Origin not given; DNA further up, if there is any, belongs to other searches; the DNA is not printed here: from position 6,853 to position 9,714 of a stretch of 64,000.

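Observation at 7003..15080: Duplicated redox module: two paralogous giant di-heme cytochromes c flanking a GMC flavoprotein and a catalase-related heme protein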

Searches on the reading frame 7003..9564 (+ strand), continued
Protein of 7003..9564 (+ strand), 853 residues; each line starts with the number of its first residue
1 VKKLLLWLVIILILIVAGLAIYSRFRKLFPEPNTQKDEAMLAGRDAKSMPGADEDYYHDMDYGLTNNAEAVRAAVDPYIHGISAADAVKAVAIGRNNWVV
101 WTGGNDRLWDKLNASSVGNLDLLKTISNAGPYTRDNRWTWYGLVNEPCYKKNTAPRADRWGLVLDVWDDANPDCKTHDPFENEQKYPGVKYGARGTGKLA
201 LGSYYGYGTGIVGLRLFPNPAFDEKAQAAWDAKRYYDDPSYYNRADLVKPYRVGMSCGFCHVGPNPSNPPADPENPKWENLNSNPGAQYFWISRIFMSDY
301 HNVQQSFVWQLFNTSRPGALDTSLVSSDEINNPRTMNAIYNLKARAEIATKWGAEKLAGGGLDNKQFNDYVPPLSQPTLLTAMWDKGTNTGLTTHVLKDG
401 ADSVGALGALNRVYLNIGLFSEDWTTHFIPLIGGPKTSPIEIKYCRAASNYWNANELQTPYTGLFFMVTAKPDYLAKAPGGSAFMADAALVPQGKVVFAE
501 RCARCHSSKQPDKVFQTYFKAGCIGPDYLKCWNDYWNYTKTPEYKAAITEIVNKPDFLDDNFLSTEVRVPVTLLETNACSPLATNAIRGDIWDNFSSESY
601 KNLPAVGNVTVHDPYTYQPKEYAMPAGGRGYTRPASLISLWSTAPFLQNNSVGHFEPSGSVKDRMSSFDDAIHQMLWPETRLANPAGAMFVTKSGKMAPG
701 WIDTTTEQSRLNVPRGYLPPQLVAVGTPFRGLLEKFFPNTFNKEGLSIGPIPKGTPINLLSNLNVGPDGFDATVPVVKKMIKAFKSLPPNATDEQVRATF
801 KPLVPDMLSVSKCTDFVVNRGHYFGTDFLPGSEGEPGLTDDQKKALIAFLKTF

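Call 65: search_protein_families(library=pfam, proteins=[L052:14392-16536:+, L024:12170-14191:+, L052:6615-7769:+, L042:14773-15732:+, L042:15763-17079:+, L026:12451-16041:-, L052:2485-5205:-, L049:12922-14919:-, L024:14193-15839:+, L031:12336-14750:+], max_evalue=0.001)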
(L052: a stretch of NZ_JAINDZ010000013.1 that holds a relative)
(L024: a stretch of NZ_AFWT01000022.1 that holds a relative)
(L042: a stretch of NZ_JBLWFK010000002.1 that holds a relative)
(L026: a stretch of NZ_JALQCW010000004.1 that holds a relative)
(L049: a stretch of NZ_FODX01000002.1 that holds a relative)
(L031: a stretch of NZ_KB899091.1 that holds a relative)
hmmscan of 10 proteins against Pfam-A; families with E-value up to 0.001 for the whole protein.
L052:14392-16536:+ (714 aa): 1 family
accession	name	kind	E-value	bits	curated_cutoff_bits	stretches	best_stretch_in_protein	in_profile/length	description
PF01734.28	Patatin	-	2.5e-08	34.8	27.7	1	13-337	1-190/191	Patatin-like phospholipase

L024:12170-14191:+ (673 aa): 1 family
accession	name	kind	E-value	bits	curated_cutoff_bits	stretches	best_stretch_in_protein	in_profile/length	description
PF01734.28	Patatin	-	6.9e-09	36.6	27.7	1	121-188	1-51/191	Patatin-like phospholipase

L052:6615-7769:+ (384 aa): 1 family
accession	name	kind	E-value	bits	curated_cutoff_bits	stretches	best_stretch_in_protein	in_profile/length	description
PF14224.11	DUF4331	-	2.2e-08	34.2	27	1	277-332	364-421/421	Domain of unknown function (DUF4331)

L042:14773-15732:+ (319 aa): 1 family
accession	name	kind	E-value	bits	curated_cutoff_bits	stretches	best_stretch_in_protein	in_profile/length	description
PF14224.11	DUF4331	-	4.4e-05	23.3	27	0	262-318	363-421/421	Domain of unknown function (DUF4331)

L042:15763-17079:+ (438 aa): 1 family
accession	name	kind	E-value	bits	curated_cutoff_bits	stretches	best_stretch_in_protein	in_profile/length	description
PF01764.32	Lipase_3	-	4.1e-15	56.4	22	1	153-273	32-135/140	Lipase (class 3)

L026:12451-16041:- (1196 aa): 5 families
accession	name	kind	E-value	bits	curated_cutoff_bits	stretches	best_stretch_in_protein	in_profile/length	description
PF03797.25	Autotransporter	-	1e-42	147.1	26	1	927-1174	1-255/255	Autotransporter beta-domain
PF17963.7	Big_9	-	1.1e-42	145.2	23.6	4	210-290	4-89/89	Bacterial Ig domain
PF05345.18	He_PIG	-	9.1e-36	122.6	24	3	303-379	8-95/96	Putative Ig domain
PF17892.7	Cadherin_5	-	2.6e-19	69.3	26.5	3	238-291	43-97/98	Cadherin-like domain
PF24908.1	Ig_SIBA-E_2nd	-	2.6e-05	24.8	27.8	0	333-370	42-79/117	Integrin beta-like protein A-E, second Ig-like domain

L052:2485-5205:- (906 aa): 1 family
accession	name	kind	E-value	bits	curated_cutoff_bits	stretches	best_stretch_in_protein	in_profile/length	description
PF09994.14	T6SS_Tle1-like_cat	-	1.9e-64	218.2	27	1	43-317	1-287/287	T6SS, Phospholipase effector Tle1-like, catalytic domain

L049:12922-14919:- (665 aa): 0 families

L024:14193-15839:+ (548 aa): 0 families

L031:12336-14750:+ (804 aa): 1 family
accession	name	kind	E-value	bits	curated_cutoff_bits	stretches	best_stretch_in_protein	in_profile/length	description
PF01734.28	Patatin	-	5.4e-06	27.2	27.7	1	86-148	1-54/191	Patatin-like phospholipase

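Call 75: search_protein_representatives(alignment_id=A1)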
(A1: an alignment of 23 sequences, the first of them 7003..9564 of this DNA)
Query: 23 sequences, 840 profile positions. Proteins with E-value up to 0.001 (for the whole library): 2648; up to 1e-10: 1885; up to 1e-30: 863. The best 150 are listed.
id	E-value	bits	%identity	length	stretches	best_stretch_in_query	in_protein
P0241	0.0e+00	1195.5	-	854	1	4-840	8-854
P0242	0.0e+00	1014.6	-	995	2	26-717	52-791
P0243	4.4e-299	1010.7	-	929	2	134-840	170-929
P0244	1.7e-288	975.7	-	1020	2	53-602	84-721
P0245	2.9e-287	971.6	-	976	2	43-714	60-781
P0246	1.5e-276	936.2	-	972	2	6-650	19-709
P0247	3.3e-274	928.4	-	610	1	232-840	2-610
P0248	9.6e-274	926.9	-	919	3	134-463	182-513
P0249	2.9e-268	908.8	-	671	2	92-653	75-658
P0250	5.1e-264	894.7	-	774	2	91-840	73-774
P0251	8.6e-248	841.0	-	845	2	306-686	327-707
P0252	1.7e-235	800.4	-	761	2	92-840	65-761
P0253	4.6e-219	746.0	-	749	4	93-509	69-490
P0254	2.2e-214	730.5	-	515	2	91-508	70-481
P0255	1.2e-205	701.6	-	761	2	205-840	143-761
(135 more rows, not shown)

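Call 79: search_protein_families(library=padloc, proteins=[window:7003-9564:+, L031:12336-14750:+, L052:14392-16536:+, L002:687-2255:-], max_evalue=0.001)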
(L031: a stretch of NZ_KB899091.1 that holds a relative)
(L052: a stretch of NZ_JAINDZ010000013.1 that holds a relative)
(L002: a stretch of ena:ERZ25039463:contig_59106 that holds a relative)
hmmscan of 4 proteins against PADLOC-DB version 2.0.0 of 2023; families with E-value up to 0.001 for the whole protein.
window:7003-9564:+ (853 aa): 0 families

L031:12336-14750:+ (804 aa): 0 families

L052:14392-16536:+ (714 aa): 0 families

L002:687-2255:- (522 aa): 0 families

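Call 84: fold_search(model_id=the predicted structure, library=pdb)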
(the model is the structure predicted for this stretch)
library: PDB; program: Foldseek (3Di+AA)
matches with E <= 10: 3; with E <= 0.001: 0
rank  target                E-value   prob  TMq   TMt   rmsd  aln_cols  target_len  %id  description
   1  9pnq                  7.6e+00  0.00  0.05  0.04  27.1       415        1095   10  N4 vRNAP gp50 - Isolated RNAP Domain (released 2025-12-10)
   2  2nwl_A                9.5e+00  0.01  0.08  0.13  25.5       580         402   11  Crystal structure of GltPh in complex with L-Asp (released 2007-02-27)
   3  6zl4_A                1.0e+01  0.00  0.07  0.10  25.3       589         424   10  the structure of glutamate transporter homologue GltTk in complex with the photo switchable compound (cis) (released 2021-01-27)
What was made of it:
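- Tried and rejected: Foldseek against the PDB found nothing (call 84).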
